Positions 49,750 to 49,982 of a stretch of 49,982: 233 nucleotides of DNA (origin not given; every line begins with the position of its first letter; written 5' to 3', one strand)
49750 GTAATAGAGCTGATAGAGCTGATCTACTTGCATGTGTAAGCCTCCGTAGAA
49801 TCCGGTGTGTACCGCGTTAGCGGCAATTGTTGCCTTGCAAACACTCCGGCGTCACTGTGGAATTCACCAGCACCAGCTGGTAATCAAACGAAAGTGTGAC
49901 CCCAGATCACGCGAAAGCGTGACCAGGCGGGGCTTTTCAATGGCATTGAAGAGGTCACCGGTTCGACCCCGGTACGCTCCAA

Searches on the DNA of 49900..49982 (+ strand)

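Call 113: search_dna_similar(query=window:49900-49982:+, collection=ecoli_genomes, mode=distant, max_rows=5, max_evalue=0.001)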
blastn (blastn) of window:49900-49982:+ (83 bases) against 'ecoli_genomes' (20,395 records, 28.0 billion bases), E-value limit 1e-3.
No match.
